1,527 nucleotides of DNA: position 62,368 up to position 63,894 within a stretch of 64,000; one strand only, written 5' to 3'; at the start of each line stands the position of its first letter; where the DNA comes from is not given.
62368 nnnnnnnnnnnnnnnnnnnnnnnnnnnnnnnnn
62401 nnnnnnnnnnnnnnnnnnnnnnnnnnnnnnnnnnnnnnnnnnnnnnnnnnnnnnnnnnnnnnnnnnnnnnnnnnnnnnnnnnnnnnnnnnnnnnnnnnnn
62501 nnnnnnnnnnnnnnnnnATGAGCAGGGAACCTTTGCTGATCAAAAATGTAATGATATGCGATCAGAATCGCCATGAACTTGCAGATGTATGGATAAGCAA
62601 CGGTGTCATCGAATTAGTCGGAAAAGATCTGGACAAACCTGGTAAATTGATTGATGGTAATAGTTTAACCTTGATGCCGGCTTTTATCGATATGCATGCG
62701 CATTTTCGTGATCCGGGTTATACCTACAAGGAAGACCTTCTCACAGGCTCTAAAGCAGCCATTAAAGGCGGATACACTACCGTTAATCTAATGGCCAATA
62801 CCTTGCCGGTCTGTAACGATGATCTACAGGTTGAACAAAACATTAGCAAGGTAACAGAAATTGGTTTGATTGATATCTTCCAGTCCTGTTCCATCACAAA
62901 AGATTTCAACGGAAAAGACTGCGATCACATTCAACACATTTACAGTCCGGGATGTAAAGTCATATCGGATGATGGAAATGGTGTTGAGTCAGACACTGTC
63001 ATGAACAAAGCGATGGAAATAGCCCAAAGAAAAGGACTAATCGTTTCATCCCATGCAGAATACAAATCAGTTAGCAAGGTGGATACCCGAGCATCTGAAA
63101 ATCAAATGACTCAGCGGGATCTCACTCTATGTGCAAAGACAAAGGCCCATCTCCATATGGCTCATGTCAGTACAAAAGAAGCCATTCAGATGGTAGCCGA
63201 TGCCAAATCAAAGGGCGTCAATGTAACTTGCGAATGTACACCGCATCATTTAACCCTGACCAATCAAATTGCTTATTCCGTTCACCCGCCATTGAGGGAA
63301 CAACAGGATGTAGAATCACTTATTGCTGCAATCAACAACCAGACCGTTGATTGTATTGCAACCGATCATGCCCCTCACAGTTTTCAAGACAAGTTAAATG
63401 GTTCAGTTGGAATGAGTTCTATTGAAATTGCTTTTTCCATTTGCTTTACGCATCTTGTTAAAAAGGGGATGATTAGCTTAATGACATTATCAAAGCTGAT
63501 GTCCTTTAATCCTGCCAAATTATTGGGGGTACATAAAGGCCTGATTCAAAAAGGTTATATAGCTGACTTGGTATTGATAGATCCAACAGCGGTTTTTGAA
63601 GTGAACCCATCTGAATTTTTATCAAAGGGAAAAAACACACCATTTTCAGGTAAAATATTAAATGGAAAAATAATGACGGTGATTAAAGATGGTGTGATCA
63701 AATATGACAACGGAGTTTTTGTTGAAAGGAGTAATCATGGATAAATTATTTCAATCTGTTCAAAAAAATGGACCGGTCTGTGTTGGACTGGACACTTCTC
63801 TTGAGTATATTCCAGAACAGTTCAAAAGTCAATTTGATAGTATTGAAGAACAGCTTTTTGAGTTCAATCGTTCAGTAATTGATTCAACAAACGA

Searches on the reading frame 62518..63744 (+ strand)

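Call 47: search_protein_families(library=pfam, proteins=[window:62518-63744:+], max_evalue=0.0001)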
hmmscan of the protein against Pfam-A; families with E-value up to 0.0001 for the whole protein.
window:62518-63744:+ (408 aa): 2 families
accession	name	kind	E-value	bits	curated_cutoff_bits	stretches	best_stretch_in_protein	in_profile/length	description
PF01979.26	Amidohydro_1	-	2.8e-28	99.6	25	1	51-394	1-344/345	Amidohydrolase family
PF07969.17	Amidohydro_3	-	4.3e-12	46.7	29.7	1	319-394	407-470/472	Amidohydrolase family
